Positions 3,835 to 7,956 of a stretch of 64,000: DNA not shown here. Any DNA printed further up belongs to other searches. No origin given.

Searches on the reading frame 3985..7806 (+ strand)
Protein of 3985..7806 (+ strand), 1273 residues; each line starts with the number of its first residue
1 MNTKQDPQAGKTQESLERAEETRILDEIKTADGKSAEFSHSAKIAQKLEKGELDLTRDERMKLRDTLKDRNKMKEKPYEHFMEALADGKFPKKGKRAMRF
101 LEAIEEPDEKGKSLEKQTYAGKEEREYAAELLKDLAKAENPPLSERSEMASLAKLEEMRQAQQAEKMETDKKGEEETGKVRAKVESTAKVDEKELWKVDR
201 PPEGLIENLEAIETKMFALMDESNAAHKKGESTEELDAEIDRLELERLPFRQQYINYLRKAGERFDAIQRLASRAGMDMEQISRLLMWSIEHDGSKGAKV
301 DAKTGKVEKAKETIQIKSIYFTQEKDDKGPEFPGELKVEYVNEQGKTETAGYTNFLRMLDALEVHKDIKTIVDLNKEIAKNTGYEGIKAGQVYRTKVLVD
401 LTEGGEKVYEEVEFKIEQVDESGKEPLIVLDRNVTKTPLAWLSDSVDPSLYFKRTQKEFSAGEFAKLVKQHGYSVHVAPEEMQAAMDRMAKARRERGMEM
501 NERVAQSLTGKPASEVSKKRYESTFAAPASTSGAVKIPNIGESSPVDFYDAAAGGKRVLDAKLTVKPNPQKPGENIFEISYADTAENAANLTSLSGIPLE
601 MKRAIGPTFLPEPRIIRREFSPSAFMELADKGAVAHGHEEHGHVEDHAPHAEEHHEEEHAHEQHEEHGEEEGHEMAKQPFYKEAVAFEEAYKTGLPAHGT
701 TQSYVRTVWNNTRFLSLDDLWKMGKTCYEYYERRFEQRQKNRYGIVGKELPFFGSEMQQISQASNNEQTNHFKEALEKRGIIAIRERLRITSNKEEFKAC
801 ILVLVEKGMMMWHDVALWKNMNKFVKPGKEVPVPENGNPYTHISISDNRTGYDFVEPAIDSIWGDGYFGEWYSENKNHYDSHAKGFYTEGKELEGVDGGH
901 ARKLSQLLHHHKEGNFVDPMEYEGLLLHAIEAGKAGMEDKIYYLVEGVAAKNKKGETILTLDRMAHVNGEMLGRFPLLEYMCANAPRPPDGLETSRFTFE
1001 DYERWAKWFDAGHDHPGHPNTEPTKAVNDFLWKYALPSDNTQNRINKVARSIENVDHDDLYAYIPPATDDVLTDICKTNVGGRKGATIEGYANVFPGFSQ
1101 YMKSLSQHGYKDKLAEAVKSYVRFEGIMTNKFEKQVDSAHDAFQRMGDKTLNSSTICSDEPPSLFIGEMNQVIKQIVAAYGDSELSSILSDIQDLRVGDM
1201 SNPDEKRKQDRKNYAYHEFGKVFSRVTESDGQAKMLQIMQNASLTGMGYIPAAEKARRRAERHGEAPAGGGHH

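Call 66: search_protein_families(library=pfam, proteins=[window:3985-7806:+], max_evalue=0.0001)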
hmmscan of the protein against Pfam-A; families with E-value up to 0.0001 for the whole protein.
window:3985-7806:+ (1273 aa): 0 families

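Call 113: search_protein_families(library=pfam, proteins=[window:3985-7806:+], max_evalue=0.1)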
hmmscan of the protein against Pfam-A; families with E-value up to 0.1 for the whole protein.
window:3985-7806:+ (1273 aa): 1 family
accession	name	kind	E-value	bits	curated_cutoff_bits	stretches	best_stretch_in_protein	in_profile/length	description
PF18148.6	RGS_DHEX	-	0.032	14.8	22.5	0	122-210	11-97/100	Regulator of G-protein signalling DHEX domain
